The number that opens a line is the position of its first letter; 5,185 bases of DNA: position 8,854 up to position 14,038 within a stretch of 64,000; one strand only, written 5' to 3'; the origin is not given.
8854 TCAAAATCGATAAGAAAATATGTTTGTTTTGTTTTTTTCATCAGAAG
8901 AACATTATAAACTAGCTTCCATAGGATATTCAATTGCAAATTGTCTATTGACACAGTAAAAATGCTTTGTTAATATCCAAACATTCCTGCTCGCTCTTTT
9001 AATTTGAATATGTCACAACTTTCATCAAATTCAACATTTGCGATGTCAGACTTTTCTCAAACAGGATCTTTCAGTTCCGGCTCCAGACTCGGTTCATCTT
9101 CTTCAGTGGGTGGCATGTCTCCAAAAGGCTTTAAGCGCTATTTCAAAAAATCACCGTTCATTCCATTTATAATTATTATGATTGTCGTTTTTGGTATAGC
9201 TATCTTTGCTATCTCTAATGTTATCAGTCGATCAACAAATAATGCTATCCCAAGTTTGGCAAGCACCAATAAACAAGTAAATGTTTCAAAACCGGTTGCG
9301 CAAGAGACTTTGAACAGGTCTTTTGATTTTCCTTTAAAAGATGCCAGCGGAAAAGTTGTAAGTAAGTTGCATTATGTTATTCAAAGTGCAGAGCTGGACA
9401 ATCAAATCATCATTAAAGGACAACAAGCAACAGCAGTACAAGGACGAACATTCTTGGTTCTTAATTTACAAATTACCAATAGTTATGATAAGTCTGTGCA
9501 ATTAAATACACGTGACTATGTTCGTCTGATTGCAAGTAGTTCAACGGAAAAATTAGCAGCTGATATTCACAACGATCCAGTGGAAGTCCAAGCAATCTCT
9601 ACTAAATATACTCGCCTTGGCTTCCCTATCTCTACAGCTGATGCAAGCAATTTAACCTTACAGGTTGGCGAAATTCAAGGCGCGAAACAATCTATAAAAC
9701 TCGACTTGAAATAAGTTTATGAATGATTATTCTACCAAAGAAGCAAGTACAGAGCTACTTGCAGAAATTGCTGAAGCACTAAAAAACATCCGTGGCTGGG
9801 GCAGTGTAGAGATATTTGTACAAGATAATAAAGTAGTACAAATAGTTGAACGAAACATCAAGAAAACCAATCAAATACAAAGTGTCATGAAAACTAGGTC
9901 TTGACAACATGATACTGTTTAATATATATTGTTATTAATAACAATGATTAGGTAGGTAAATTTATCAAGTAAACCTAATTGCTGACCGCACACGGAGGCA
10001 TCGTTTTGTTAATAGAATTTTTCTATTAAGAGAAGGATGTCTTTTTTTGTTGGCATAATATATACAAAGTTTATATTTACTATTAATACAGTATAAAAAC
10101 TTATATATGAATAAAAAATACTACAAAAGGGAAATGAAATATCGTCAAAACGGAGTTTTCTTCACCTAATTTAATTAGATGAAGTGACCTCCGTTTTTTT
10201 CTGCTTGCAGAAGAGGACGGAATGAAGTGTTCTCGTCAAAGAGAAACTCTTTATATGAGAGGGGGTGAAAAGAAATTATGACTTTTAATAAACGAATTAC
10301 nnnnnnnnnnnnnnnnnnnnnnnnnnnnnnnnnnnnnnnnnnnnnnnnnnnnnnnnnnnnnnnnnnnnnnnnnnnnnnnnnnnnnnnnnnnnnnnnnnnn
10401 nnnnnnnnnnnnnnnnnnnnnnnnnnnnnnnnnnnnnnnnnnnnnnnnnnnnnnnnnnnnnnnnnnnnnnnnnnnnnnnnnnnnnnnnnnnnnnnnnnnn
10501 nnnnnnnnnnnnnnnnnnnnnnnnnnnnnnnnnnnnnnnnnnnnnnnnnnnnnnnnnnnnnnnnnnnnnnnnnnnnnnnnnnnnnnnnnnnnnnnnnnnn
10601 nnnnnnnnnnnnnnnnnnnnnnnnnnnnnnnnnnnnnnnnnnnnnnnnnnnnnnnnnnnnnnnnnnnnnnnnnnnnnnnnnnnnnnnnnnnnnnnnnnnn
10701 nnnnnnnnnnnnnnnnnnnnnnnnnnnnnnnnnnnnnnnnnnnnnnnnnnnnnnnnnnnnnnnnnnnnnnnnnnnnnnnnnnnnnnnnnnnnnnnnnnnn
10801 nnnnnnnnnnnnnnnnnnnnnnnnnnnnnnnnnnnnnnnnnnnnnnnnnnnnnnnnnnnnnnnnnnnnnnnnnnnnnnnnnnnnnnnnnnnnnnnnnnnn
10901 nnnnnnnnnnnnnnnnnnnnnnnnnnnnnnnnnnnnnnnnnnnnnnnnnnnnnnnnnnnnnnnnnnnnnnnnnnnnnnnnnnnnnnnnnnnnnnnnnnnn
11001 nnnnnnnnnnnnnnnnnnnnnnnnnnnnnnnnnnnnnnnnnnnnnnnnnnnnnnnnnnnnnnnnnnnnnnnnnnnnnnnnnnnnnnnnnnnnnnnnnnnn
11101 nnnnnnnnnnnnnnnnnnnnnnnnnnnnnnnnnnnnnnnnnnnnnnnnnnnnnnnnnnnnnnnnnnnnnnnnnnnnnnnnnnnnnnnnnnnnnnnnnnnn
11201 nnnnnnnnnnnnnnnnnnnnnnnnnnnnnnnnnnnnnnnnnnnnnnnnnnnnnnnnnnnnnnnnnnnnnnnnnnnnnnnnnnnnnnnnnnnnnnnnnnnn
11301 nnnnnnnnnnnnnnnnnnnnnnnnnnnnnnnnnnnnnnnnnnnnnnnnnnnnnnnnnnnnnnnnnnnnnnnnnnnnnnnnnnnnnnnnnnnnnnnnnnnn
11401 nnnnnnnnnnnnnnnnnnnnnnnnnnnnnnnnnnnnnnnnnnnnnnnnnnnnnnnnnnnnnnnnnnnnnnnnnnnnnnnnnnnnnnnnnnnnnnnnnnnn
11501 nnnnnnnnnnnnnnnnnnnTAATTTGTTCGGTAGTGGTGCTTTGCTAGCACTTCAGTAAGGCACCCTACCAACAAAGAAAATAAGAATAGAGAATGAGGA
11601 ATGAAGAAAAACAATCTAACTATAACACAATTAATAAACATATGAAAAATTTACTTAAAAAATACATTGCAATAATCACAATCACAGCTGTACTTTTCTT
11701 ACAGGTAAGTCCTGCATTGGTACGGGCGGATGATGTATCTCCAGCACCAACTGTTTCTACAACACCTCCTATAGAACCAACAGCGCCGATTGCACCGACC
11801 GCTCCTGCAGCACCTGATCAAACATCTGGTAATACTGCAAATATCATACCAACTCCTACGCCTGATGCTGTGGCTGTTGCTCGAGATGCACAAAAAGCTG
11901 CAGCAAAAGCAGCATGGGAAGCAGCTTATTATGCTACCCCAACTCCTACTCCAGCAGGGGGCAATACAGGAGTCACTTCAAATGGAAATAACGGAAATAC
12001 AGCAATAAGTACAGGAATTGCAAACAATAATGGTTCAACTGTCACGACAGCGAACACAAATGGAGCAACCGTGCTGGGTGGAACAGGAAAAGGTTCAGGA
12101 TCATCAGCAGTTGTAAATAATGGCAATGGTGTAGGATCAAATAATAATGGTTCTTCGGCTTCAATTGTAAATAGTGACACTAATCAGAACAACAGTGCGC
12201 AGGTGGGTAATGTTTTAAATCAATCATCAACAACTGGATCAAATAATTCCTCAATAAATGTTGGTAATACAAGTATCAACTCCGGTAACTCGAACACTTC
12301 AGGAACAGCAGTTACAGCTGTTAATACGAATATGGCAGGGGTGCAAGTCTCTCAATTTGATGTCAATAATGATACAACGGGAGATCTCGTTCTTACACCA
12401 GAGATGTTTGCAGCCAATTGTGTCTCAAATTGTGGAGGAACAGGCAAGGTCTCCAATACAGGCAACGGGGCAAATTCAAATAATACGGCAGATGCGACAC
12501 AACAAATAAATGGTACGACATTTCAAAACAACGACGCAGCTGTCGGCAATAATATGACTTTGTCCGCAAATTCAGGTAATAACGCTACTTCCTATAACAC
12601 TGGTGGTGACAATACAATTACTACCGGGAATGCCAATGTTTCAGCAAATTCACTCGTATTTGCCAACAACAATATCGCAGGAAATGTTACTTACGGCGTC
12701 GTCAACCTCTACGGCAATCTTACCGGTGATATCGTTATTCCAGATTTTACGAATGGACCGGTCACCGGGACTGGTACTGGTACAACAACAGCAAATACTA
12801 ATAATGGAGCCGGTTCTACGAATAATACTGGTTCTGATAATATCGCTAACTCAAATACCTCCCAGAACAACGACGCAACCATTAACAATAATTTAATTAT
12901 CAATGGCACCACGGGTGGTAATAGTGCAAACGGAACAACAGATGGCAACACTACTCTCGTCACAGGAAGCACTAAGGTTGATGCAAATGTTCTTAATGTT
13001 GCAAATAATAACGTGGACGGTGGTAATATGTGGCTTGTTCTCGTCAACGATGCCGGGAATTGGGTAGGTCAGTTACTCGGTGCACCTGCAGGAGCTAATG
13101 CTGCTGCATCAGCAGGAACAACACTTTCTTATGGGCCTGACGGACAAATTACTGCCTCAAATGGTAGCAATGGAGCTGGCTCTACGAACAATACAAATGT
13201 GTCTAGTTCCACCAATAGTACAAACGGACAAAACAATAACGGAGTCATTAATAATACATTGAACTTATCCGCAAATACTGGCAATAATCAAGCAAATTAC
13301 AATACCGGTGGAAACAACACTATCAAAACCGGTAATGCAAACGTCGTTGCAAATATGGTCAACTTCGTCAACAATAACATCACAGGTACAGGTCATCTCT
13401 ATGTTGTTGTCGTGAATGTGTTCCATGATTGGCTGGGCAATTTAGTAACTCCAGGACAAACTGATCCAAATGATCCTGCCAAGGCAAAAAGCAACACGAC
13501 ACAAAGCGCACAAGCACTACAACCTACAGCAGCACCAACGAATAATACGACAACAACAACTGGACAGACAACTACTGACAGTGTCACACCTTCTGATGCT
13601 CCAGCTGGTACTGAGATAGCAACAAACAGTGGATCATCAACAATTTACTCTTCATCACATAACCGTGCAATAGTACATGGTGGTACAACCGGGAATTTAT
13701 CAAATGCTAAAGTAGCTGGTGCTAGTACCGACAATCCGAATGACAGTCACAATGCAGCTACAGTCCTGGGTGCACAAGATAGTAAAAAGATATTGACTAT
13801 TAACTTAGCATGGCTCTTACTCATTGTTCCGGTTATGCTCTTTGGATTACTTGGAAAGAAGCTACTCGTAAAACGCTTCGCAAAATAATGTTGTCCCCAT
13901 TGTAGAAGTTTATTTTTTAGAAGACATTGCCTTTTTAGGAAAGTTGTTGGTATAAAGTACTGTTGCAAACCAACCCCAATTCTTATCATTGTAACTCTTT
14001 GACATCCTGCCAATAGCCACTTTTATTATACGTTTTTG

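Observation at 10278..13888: Family of secreted N/T/G-rich beta-solenoid-like repeat proteins (three paralogs: 10278, 11594 and 31287) with a conserved 5' leader and RBS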

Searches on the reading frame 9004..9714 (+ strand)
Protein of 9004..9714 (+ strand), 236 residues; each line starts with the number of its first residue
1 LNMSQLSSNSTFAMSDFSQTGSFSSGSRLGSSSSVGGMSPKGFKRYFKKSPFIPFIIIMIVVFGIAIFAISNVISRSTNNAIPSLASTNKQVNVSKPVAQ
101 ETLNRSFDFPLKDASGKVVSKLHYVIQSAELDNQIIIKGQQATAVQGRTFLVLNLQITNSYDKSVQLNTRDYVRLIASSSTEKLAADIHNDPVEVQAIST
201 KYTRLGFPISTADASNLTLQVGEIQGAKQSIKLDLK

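Call 18: search_protein_families(library=pfam, proteins=[window:9004-9714:+], max_evalue=0.01)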
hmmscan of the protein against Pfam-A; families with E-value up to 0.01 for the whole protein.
window:9004-9714:+ (236 aa): 0 families

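Call 65: search_protein_families(library=pfam, proteins=[window:9004-9711:+], max_evalue=10)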
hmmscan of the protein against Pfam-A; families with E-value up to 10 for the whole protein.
window:9004-9711:+ (236 aa): 1 family
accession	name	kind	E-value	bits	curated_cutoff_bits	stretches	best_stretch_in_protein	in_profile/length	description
PF12669.12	FeoB_associated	-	0.84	10.4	27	1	56-78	3-25/44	FeoB-associated Cys-rich membrane protein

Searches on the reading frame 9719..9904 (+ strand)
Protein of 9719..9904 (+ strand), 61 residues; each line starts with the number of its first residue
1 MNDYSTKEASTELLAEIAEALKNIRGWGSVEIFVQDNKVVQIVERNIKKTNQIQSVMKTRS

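Call 18: search_protein_families(library=pfam, proteins=[window:9719-9904:+], max_evalue=0.01)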
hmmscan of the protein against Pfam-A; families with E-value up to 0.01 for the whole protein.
window:9719-9904:+ (61 aa): 1 family
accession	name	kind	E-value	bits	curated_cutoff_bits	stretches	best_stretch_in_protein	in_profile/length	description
PF10055.14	DUF2292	-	5.3e-08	32.8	22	1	14-42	2-29/37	Uncharacterized small protein (DUF2292)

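Call 64: search_solved_structures(query=window:9719-9901:+, max_evalue=10, show_alignments=1)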
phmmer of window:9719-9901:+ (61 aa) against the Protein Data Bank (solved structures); distinct sequences matched with E-value up to 10: 3.
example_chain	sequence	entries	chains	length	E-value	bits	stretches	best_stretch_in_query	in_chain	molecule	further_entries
5o9i_A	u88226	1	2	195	0.72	13.8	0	11-43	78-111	Transcription initiation factor IIB,Transcription initiation factor IIB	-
8i02_D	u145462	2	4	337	0.94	13.5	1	4-55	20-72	Chromatin modification-related protein eaf3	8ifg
6vfi_A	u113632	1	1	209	2.2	12.3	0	9-52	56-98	O43_dn18A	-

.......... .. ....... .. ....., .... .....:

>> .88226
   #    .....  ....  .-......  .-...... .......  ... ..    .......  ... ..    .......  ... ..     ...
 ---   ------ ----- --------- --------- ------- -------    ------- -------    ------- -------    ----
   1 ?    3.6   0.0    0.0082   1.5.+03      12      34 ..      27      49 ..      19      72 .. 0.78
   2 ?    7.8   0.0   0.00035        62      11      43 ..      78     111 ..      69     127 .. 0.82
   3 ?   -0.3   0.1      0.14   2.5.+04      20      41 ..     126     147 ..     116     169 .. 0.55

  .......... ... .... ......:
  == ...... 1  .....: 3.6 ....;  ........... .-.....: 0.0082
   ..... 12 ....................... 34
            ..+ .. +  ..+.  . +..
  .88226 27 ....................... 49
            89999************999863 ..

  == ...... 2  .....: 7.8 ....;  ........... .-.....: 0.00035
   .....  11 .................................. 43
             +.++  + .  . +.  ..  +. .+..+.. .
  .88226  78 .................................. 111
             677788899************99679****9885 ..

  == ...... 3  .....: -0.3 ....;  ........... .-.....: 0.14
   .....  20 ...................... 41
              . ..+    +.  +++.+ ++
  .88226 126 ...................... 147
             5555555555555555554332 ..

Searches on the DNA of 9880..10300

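Call 46: search_rna_families(source=window, start=9880, end=10300, threshold=evalue, max_evalue=10)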
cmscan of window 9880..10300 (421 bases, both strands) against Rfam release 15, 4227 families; matches with E-value up to 10: 12.
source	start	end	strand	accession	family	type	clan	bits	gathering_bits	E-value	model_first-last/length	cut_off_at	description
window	9908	9946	-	RF03770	mir-125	Gene; miRNA;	-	21.6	88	0.078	23-61/84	no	mir-125 microRNA precursor family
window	9913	9960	+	RF03602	mir-8250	Gene; miRNA;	-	20.2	80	0.27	1-60/60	no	mir-8250 microRNA precursor family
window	10101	10202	+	RF00025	Telomerase-cil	Gene;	CL00004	17.4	52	2.7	1-165/165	no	Ciliate telomerase RNA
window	9980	10057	+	RF04106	mir-1303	Gene; miRNA;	-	16.5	107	2.3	1-85/85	no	mir-1303 microRNA precursor family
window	10161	10276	+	RF00443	SNORA27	Gene; snRNA; snoRNA; HACA-box;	CL00032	16.3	64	2.1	1-127/127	no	Small nucleolar RNA SNORA27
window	10133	10206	+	RF02436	SpF43_sRNA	Gene; sRNA;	-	15.8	70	2.7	1-99/99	no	Streptococcus sRNA SpF43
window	10141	10202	-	RF03189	mir-1175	Gene; miRNA;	-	15.5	51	1.1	1-72/72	no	mir-1175 microRNA precursor family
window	10147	10197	-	RF03364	mir-427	Gene; miRNA;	-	14.7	70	5.9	8-61/69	no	mir-427 microRNA precursor family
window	10141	10205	+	RF00638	MIR159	Gene; miRNA;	-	13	74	1.9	1-196/196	no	MIR159 microRNA precursor family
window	10217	10278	+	RF00736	mir-320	Gene; miRNA;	-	12.3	55.5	7.8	1-76/76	no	mir-320 microRNA precursor family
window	10153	10255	+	RF04180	BTnc231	Gene; sRNA;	-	11.8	80.4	8.3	1-154/154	no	Bacteroides sRNA BTnc231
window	10228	10300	+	RF02503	Atu_C9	Gene; sRNA;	-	8.8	40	4.3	69-141/192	3'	Rhizobiales sRNA Atu_C9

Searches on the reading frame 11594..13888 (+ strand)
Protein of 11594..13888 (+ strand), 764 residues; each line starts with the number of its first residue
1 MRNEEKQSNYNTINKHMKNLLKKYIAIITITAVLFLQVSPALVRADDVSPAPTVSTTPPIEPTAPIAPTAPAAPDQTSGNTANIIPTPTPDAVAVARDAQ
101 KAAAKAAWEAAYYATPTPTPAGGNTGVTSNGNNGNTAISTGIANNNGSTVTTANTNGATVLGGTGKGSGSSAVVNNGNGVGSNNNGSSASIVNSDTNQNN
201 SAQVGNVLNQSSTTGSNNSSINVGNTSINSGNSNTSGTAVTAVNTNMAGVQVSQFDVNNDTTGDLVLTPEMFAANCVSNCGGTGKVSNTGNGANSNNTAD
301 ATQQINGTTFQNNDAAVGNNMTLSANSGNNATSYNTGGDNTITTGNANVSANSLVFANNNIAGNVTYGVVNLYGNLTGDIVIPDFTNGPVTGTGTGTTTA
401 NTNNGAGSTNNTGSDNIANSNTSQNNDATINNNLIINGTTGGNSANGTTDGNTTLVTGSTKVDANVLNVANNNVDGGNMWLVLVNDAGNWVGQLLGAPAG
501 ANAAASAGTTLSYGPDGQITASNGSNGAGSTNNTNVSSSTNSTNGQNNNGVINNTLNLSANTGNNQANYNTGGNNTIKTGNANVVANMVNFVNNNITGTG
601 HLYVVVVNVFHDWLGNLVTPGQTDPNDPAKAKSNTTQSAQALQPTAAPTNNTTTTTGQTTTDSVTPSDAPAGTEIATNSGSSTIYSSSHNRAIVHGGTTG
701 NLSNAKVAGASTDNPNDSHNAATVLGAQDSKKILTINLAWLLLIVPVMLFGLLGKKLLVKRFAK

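Call 3: search_protein_families(library=pfam, proteins=[window:11594-13888:+], max_evalue=1)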
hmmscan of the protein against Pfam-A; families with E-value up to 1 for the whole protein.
window:11594-13888:+ (764 aa): 0 families

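Call 4: search_protein_families(library=ncbifam, proteins=[window:11594-13888:+], max_evalue=1)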
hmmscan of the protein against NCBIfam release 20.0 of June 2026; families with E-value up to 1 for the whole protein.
window:11594-13888:+ (764 aa): 1 family
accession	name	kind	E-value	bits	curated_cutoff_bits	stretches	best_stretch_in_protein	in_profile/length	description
NF033761.1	gliding_GltJ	equivalog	0.43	9.6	450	1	30-130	383-487/671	adventurous gliding motility protein GltJ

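Call 11: find_homologous_proteins(query=window:11594-13888:+)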
Query window:11594-13888:+ (764 aa): 328 proteins with E <= 0.001 among 8000 candidates; the best 120 are listed.
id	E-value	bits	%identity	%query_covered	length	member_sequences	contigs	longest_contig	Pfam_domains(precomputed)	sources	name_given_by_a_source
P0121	1.0e-173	598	47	98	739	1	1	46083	-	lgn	-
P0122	2.9e-170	586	50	98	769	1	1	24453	-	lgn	-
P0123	2.7e-167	577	49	98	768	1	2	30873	-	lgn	-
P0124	1.2e-165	571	48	98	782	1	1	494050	-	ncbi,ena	-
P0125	1.9e-153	531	44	98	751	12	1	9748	-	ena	-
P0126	1.1e-151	525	47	95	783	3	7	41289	-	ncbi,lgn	-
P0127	2.0e-151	524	45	98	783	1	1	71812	-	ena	-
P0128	6.9e-151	522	46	80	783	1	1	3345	-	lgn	-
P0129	2.2e-149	517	46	99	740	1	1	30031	-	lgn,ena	-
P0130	1.6e-147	511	48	84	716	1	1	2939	-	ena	-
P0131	1.7e-147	511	46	98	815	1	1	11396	-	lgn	-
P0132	2.3e-147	511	47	91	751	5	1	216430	-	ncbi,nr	ncbi:TPA: hypothetical protein DCZ90_03305 [Candidatus Amesbacteria bacterium]|nr:hypothetical prote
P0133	5.2e-146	506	44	98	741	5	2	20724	-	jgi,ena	-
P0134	1.2e-145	505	45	98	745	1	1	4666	-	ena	-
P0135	1.1e-144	502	44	97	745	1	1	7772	-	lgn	-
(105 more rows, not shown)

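Call 84: search_solved_structures(query=A4, max_evalue=1)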
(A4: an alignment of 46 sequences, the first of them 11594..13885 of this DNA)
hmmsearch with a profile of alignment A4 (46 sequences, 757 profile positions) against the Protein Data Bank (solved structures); distinct sequences matched with E-value up to 1: 2.
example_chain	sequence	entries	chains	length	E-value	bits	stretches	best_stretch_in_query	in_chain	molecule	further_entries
29vf_O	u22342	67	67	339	0.19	13.4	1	86-141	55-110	TATA-box-binding protein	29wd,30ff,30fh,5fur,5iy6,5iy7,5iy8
7dtd_A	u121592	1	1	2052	0.98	11.1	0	23-118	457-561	Sodium channel protein type 1 subunit alpha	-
